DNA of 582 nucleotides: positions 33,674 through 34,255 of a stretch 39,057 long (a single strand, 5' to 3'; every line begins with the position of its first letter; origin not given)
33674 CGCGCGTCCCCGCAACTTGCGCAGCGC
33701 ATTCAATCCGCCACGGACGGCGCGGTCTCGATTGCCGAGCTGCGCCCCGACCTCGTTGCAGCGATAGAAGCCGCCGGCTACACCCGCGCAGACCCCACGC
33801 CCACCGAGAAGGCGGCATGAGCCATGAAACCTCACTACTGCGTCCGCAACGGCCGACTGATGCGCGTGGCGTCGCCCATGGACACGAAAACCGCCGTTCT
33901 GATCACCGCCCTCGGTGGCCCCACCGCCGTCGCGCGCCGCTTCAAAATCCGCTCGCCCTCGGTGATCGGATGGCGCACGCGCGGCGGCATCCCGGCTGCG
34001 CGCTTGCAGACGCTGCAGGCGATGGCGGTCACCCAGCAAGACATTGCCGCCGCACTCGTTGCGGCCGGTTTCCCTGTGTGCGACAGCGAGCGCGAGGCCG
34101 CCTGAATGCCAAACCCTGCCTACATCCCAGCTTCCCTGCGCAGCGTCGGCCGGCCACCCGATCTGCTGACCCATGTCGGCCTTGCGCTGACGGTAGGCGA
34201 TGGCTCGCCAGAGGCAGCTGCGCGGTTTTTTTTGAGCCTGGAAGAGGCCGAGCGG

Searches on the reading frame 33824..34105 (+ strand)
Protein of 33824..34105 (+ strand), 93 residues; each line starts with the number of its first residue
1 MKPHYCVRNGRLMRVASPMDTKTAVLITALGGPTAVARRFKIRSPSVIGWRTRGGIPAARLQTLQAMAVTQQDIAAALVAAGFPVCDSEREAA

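Call 7: search_protein_families(library=pfam, proteins=[window:33824-34105:+], max_evalue=1)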
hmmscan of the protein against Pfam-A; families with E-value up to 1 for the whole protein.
window:33824-34105:+ (93 aa): 3 families
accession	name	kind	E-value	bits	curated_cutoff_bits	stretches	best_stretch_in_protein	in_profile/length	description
PF15943.11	YdaS_toxin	-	0.0014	18.9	30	1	26-64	4-43/65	Bacterial toxin YdaS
PF14549.12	P22_Cro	-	0.0075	16.5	30.2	1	22-64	1-41/60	DNA-binding transcriptional regulator Cro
PF12728.13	HTH_17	-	0.1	13.3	27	1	35-61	6-32/51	Helix-turn-helix domain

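Call 9: search_protein_families(library=phrogs, proteins=[window:33824-34105:+], max_evalue=1)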
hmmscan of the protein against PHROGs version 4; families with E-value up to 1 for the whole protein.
window:33824-34105:+ (93 aa): 5 families
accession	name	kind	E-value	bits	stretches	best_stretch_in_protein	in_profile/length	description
phrog_8008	-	DNA, RNA and nucleotide metabolism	1.8e-09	38.2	1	20-77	4-61/66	DNA binding protein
phrog_35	-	transcription regulation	0.0029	18.7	1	12-66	69-117/181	transcriptional repressor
phrog_2856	-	transcription regulation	0.004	17.7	1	19-63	48-92/165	transcriptional regulator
phrog_409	-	transcription regulation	0.0091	17.5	1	22-68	16-61/127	transcriptional regulator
phrog_3949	-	transcription regulation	0.19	12.7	1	32-83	28-78/161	transcriptional repressor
